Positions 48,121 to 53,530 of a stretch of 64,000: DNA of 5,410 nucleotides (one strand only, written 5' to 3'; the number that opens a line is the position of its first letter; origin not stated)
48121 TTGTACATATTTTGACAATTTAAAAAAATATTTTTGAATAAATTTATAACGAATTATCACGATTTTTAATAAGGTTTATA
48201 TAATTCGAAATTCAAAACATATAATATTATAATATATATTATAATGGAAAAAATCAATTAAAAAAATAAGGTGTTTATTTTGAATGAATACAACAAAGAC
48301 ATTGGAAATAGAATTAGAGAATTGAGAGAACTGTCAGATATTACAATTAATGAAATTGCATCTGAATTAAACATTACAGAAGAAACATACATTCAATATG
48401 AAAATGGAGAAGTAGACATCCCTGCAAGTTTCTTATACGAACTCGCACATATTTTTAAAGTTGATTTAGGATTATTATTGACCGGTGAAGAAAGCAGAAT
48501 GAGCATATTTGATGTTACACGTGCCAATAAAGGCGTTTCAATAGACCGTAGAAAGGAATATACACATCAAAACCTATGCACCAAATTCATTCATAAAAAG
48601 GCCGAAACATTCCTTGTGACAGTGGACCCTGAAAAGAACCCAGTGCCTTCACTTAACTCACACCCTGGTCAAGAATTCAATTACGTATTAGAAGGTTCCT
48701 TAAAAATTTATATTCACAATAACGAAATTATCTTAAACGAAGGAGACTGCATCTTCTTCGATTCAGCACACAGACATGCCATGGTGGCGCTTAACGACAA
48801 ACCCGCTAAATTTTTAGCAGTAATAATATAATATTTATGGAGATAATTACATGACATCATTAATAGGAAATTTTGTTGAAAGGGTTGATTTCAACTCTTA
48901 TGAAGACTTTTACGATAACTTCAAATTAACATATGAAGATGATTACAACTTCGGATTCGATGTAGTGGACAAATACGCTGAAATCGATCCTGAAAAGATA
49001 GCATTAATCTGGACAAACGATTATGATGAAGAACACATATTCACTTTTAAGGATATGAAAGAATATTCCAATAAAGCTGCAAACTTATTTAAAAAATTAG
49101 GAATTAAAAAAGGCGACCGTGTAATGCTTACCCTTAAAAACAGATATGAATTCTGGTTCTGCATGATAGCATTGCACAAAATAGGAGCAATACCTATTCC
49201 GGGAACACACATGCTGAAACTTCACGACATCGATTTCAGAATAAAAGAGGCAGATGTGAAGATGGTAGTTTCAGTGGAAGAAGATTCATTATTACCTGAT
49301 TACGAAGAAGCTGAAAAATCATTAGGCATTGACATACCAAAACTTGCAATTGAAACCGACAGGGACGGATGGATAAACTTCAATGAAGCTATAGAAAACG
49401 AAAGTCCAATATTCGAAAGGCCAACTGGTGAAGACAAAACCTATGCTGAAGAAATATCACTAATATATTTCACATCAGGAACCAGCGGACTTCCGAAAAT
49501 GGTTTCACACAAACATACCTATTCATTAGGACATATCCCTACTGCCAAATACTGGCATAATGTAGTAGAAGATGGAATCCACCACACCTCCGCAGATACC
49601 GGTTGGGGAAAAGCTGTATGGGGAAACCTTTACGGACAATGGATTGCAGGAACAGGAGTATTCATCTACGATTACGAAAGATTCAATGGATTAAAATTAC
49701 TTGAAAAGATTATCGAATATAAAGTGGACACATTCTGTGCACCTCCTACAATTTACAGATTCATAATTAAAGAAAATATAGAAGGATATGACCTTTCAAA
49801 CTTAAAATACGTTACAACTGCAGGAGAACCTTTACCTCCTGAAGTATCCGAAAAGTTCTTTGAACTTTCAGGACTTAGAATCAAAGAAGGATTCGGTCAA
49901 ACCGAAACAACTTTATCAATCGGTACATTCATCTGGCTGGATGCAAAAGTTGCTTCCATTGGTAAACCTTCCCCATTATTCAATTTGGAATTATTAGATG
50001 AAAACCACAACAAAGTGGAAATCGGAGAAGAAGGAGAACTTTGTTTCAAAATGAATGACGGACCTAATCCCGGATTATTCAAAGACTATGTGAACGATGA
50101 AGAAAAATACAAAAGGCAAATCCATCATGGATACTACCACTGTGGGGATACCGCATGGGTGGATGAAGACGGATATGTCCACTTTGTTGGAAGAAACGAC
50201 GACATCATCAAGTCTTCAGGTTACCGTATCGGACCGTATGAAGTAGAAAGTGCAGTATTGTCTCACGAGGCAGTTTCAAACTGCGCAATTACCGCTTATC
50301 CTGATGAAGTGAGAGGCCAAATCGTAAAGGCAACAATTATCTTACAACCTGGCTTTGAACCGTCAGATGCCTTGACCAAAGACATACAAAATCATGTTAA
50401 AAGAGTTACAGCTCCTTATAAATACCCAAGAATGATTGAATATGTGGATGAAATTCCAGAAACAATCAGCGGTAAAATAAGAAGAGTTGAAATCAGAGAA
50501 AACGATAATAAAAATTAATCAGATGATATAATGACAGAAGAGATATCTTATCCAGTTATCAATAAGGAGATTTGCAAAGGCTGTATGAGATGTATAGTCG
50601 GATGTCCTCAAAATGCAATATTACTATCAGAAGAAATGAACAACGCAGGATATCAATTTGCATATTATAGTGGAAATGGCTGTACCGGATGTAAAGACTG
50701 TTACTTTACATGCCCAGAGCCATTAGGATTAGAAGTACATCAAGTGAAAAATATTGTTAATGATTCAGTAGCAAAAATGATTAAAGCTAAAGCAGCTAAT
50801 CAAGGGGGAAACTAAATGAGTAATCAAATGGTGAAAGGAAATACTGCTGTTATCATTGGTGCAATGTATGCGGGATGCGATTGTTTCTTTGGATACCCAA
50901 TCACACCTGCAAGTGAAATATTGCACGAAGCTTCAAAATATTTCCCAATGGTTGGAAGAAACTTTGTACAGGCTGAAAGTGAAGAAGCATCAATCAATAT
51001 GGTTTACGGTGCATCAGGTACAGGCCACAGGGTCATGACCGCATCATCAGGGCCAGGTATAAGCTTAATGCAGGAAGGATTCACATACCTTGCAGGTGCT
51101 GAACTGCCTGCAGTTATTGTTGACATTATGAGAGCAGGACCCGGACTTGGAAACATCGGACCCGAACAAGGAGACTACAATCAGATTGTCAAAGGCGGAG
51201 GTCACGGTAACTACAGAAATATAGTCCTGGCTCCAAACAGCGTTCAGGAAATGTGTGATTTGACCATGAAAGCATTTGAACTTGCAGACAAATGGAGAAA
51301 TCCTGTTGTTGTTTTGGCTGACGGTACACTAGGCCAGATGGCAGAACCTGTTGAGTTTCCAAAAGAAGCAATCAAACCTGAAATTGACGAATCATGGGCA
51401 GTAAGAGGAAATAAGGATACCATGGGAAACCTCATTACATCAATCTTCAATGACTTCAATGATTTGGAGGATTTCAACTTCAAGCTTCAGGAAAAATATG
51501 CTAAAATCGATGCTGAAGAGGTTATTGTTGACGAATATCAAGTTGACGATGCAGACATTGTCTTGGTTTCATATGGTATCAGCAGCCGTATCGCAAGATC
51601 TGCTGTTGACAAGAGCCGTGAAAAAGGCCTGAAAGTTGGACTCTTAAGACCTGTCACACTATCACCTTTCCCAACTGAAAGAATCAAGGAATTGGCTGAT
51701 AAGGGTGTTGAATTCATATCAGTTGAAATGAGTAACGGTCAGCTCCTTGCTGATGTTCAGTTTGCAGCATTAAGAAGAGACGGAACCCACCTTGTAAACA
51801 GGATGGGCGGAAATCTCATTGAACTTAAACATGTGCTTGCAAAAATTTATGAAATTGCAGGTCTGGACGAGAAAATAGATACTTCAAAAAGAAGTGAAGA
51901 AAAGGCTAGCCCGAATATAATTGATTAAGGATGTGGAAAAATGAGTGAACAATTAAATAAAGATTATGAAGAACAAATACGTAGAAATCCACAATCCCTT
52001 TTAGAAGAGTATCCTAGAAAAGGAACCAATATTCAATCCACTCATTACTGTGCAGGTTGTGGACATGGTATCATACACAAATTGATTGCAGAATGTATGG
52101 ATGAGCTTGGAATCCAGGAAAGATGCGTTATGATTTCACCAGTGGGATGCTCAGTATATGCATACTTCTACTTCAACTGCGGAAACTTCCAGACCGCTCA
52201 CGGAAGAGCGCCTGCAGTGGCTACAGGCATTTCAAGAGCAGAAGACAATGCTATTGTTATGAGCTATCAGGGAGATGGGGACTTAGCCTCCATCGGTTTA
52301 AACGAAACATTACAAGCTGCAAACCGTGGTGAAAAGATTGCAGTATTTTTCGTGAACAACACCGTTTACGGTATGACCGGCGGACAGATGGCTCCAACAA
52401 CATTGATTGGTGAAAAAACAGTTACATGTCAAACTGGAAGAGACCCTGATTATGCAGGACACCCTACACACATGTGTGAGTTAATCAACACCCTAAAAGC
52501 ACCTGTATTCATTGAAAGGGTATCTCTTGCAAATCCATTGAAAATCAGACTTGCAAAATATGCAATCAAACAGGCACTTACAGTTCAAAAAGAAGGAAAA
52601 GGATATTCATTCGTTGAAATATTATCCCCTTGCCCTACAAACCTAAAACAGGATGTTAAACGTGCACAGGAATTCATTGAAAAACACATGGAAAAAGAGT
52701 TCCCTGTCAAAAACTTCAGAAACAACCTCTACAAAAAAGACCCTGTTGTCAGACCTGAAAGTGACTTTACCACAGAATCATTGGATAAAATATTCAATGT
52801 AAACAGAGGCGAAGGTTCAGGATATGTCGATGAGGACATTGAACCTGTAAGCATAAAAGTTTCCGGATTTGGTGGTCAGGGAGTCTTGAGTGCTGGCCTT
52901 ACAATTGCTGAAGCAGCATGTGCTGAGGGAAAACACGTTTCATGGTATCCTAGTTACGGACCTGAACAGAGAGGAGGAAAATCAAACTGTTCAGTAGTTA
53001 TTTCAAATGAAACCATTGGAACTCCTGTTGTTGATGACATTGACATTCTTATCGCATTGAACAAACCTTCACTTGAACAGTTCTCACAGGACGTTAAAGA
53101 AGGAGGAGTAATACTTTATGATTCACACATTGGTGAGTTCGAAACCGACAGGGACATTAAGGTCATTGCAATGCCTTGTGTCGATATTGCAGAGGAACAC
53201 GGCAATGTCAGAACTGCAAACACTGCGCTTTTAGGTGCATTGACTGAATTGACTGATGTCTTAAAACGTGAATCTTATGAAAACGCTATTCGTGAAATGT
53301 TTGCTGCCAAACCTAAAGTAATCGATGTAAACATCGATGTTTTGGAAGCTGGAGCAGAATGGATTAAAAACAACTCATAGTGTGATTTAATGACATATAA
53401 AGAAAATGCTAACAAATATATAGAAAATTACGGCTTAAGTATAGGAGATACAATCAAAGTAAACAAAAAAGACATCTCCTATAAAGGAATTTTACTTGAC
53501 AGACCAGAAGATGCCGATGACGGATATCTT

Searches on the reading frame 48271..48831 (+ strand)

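Call 55: search_protein_families(library=pfam, proteins=[window:48271-48831:+], max_evalue=0.01)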
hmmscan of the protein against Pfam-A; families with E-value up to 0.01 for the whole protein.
window:48271-48831:+ (186 aa): 6 families
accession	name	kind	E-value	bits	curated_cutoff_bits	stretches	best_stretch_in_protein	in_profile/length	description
PF07883.17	Cupin_2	-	1.6e-15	57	27.2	1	115-184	2-69/70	Cupin domain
PF12844.13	HTH_19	-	8.5e-13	48.4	30.2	1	12-74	1-63/64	Helix-turn-helix domain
PF01381.28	HTH_3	-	6.4e-10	39.4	23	1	15-68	1-54/55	Helix-turn-helix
PF13560.12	HTH_31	-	3.2e-06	27.8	27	1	11-66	2-58/64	Helix-turn-helix domain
PF02311.25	AraC_binding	-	0.0018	18.4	21.1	1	129-181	19-71/135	AraC-like ligand binding domain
PF22200.2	ExsA_N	-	0.0039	18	27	0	136-165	3-32/136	ExsA N-terminal regulatory domain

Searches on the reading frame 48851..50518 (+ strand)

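Call 55: search_protein_families(library=pfam, proteins=[window:48851-50518:+], max_evalue=0.01)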
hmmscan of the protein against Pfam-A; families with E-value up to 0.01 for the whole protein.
window:48851-50518:+ (555 aa): 2 families
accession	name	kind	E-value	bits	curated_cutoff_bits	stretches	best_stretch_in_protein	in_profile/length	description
PF00501.34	AMP-binding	-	5.6e-58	197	29.9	1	41-400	3-375/384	AMP-binding enzyme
PF13193.12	AMP-binding_C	-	3.4e-18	66.8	24.5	1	464-542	1-76/76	AMP-binding enzyme C-terminal domain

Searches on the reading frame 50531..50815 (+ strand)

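Call 55: search_protein_families(library=pfam, proteins=[window:50531-50815:+], max_evalue=0.01)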
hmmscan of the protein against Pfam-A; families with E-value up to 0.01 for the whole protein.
window:50531-50815:+ (94 aa): 12 families
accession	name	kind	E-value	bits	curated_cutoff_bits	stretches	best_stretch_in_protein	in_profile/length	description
PF13237.11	Fer4_10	-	4.7e-10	39.7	25.5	2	8-31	2-27/53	4Fe-4S dicluster domain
PF12838.12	Fer4_7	-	2.9e-09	37.7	27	1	15-62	2-49/52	4Fe-4S dicluster domain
PF12837.12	Fer4_6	-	3.3e-09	36.7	25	2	8-30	2-24/24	4Fe-4S binding domain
PF12797.12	Fer4_2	-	9.8e-08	31.9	24.5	1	7-26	2-21/22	4Fe-4S binding domain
PF00037.32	Fer4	-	3e-07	30.4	21.1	1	8-30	1-23/24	4Fe-4S binding domain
PF13187.11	Fer4_9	-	1.1e-06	29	27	1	15-63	2-49/52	4Fe-4S dicluster domain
PF14697.11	Fer4_21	-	2.1e-06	28.2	35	1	9-62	2-52/59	4Fe-4S dicluster domain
PF13484.11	Fer4_16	-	1.3e-05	26.3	30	1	15-39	2-26/66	4Fe-4S double cluster binding domain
PF12800.12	Fer4_4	-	4.1e-05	24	24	1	13-27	2-16/17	4Fe-4S binding domain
PF25160.1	LdpA_Fe-S-bd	-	0.0003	20.9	27.6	1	6-30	19-43/49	LdpA Fe-S cluster-binding domain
PF17179.9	Fer4_22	-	0.00033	21.9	27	0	10-28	76-94/95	4Fe-4S dicluster domain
PF12798.12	Fer4_3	-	0.0023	19.1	27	0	15-29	1-15/15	4Fe-4S binding domain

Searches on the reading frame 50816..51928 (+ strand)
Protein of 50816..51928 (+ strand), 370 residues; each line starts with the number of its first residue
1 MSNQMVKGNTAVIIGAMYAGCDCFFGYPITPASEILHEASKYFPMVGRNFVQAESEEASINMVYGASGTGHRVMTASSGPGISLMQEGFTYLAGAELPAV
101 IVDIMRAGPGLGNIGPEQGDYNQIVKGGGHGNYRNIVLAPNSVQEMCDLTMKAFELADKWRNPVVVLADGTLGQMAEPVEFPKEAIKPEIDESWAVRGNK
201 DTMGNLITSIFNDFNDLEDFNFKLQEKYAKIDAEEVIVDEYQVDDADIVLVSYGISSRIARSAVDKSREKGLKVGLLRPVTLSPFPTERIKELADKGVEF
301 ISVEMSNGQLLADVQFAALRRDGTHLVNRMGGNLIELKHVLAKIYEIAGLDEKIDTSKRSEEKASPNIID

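Call 55: search_protein_families(library=pfam, proteins=[window:50816-51928:+], max_evalue=0.01)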
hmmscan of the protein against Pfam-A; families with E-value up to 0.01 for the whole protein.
window:50816-51928:+ (370 aa): 3 families
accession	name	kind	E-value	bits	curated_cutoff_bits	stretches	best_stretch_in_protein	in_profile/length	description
PF01855.24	POR_N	-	1.9e-53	182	27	1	15-238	2-226/231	Pyruvate flavodoxin/ferredoxin oxidoreductase, thiamine diP-bdg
PF17147.9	PFOR_II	-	1.1e-23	84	27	1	246-340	1-102/102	Pyruvate:ferredoxin oxidoreductase core domain II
PF02780.25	Transketolase_C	-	1.9e-06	28.3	25.9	1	242-304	6-68/124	Transketolase, C-terminal domain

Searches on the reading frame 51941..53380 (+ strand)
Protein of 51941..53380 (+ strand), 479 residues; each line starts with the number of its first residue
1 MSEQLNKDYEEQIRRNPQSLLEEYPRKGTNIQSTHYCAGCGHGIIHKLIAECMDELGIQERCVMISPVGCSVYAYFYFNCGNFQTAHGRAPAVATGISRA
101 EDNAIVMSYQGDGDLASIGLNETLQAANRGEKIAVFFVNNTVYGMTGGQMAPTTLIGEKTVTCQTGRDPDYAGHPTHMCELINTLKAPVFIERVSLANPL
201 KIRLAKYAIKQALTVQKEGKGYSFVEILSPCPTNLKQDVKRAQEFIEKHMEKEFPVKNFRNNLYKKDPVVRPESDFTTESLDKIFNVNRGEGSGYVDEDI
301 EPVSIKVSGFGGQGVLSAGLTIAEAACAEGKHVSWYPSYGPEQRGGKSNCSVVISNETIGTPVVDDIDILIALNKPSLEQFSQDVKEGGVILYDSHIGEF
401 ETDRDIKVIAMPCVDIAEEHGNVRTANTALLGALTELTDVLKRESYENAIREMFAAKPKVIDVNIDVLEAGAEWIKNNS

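Call 13: search_protein_families(library=pfam, proteins=[window:51941-53380:+])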
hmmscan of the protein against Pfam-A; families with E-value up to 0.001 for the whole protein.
window:51941-53380:+ (479 aa): 2 families
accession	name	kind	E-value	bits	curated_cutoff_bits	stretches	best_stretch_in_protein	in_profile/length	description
PF01558.24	POR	-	2.8e-44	151.7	27.4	1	311-473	1-173/173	Pyruvate ferredoxin/flavodoxin oxidoreductase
PF02775.26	TPP_enzyme_C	-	1.1e-18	67.9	21.9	1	78-227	22-151/151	Thiamine pyrophosphate enzyme, C-terminal TPP binding domain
